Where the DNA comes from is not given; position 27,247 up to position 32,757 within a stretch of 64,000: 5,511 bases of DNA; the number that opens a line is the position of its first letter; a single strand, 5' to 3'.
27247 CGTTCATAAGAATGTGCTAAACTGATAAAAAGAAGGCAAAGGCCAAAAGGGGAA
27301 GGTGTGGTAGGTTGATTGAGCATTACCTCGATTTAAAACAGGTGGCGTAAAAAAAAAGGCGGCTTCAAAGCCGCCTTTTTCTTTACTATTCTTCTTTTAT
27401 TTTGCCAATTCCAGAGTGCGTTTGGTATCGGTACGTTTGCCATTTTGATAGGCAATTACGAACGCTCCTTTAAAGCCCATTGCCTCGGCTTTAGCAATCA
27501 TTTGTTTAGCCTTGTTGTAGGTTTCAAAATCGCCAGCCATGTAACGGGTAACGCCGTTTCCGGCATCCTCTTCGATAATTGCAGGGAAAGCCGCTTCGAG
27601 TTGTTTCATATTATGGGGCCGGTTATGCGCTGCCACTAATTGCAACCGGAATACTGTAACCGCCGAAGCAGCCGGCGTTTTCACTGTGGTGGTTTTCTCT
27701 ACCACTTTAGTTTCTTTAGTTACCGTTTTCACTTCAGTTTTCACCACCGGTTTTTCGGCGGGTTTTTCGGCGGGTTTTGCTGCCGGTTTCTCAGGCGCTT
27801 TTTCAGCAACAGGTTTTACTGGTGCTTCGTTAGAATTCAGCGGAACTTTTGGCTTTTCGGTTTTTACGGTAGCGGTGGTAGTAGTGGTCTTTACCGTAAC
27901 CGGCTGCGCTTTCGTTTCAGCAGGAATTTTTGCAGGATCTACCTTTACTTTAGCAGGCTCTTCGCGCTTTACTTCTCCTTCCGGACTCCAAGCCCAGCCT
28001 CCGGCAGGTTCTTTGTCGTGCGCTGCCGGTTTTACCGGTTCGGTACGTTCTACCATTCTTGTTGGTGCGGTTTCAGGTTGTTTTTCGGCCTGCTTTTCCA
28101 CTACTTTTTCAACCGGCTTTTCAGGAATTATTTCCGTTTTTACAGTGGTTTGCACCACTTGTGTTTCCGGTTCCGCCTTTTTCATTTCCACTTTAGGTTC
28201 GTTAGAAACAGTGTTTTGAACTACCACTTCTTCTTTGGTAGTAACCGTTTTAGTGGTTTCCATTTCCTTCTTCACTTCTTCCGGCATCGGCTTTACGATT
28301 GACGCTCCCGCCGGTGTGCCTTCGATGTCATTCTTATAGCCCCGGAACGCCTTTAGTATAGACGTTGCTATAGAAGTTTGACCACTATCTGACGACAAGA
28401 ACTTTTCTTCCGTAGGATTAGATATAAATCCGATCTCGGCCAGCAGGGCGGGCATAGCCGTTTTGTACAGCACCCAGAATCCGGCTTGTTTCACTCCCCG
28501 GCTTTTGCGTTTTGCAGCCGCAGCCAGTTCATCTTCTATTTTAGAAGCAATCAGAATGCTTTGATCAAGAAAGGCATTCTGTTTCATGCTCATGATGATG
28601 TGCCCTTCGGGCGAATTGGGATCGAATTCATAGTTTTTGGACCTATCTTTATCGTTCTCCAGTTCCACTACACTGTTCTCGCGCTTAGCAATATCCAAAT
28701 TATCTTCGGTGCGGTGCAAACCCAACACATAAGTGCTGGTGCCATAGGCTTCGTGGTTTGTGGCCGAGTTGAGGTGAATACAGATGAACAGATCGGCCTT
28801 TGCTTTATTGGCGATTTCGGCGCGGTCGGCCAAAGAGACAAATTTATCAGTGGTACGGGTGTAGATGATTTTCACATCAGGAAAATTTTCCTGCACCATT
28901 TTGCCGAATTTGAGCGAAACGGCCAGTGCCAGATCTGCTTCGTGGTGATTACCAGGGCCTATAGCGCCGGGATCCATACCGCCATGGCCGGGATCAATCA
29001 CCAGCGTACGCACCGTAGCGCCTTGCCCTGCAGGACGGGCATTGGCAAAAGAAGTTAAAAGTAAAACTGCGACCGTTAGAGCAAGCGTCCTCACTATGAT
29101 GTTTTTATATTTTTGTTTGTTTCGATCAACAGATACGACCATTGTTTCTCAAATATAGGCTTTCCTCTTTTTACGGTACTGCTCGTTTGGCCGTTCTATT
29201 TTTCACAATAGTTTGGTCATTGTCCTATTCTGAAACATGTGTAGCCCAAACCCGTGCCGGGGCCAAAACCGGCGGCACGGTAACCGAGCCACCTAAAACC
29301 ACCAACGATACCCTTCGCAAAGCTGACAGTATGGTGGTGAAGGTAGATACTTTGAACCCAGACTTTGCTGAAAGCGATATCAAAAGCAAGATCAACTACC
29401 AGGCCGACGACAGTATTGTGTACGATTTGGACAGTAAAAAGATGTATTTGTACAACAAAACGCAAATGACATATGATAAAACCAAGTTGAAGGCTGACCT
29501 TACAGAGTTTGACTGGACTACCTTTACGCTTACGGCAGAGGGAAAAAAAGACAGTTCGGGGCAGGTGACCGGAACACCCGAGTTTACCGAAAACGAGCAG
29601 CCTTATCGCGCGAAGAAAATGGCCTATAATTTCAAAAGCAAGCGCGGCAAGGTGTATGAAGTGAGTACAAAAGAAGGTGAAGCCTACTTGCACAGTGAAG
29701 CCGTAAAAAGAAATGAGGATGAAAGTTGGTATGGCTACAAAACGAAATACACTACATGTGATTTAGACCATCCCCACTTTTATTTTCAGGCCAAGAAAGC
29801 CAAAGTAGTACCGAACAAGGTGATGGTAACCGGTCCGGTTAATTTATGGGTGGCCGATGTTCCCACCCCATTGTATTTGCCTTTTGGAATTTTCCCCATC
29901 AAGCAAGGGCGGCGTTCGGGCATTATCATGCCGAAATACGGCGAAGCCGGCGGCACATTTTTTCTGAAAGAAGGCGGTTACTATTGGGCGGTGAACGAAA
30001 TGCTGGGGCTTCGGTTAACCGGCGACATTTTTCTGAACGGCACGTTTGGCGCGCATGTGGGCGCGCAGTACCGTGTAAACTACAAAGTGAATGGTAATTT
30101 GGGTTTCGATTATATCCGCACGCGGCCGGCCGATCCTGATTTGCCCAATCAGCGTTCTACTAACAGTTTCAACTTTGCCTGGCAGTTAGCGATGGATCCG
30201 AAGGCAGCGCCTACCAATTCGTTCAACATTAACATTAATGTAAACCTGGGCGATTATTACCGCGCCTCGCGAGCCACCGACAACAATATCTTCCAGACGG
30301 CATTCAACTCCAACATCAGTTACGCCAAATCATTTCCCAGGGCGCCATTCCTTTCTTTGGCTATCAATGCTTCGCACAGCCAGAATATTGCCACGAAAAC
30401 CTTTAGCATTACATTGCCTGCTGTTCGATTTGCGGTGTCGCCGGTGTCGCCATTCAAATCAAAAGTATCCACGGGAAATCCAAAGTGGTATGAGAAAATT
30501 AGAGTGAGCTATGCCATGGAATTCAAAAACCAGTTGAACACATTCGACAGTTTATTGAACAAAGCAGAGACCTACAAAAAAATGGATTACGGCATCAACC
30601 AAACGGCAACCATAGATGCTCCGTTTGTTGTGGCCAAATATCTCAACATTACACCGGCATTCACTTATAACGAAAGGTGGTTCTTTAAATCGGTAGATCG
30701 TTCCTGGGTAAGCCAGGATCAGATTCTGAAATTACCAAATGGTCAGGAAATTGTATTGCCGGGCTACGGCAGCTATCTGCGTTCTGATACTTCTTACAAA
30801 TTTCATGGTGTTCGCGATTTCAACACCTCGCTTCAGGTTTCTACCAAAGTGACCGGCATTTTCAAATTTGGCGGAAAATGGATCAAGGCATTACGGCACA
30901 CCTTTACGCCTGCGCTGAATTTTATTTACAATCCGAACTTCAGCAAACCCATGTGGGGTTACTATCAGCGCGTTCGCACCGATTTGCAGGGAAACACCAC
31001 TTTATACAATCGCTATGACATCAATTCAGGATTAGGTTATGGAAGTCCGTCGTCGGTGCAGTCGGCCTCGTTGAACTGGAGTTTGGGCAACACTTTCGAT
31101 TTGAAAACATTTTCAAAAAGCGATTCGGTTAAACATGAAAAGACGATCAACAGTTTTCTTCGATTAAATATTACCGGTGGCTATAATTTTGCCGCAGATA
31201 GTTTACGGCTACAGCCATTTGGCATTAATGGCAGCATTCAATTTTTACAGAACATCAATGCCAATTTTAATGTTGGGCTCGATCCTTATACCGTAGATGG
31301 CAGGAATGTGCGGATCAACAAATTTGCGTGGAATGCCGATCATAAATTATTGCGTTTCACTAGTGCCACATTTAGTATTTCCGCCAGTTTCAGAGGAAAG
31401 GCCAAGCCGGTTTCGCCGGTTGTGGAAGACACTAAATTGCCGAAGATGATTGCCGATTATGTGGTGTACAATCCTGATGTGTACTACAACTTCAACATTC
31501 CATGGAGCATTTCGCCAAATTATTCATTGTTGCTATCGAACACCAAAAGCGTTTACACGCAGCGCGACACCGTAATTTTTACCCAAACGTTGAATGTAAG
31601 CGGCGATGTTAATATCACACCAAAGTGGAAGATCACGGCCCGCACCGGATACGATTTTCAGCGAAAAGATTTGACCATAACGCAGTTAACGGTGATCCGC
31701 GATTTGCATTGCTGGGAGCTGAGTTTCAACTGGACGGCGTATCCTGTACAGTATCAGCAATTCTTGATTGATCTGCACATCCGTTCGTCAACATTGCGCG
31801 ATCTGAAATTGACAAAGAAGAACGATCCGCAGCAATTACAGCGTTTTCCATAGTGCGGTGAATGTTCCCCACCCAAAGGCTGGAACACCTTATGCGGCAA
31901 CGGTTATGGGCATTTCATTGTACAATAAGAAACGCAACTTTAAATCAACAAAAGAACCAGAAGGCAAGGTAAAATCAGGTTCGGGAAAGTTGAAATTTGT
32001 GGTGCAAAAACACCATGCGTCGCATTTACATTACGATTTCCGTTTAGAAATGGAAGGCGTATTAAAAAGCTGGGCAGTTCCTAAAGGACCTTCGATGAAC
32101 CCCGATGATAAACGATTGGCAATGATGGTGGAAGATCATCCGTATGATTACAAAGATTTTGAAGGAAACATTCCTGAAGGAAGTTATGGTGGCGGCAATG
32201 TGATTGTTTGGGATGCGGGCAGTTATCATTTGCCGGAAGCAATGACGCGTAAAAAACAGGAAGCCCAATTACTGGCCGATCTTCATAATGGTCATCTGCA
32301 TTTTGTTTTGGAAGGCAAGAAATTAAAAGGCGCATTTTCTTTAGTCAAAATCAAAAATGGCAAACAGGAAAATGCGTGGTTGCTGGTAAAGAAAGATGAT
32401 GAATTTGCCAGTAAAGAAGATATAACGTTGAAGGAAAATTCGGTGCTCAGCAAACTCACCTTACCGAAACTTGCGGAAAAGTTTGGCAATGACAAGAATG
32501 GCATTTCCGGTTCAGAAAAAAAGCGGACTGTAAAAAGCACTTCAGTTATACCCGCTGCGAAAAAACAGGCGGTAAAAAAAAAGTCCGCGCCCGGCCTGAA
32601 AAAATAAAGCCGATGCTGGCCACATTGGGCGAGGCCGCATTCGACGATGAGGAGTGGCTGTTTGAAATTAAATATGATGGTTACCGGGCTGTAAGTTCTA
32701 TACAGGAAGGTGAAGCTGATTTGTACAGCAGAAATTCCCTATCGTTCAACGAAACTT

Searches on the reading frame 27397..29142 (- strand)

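Call 58: search_protein_families(library=pfam, proteins=[window:27397-29142:-], max_evalue=0.00001)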
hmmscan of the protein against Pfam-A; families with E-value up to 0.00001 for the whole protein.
window:27397-29142:- (581 aa): 1 family
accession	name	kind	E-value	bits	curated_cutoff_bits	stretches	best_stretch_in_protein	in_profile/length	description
PF01520.23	Amidase_3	-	5.1e-49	167.1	27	1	48-265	2-171/174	N-acetylmuramoyl-L-alanine amidase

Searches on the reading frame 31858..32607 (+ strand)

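Call 9: search_protein_families(library=pfam, proteins=[window:31858-32607:+], max_evalue=0.001)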
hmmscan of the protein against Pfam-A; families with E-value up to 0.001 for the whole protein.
window:31858-32607:+ (249 aa): 1 family
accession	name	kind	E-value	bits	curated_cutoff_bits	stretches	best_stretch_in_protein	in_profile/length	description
PF13298.12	LigD_N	-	8.3e-44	148.6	31.1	1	50-164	1-107/107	DNA Ligase D 3'-phosphoesterase domain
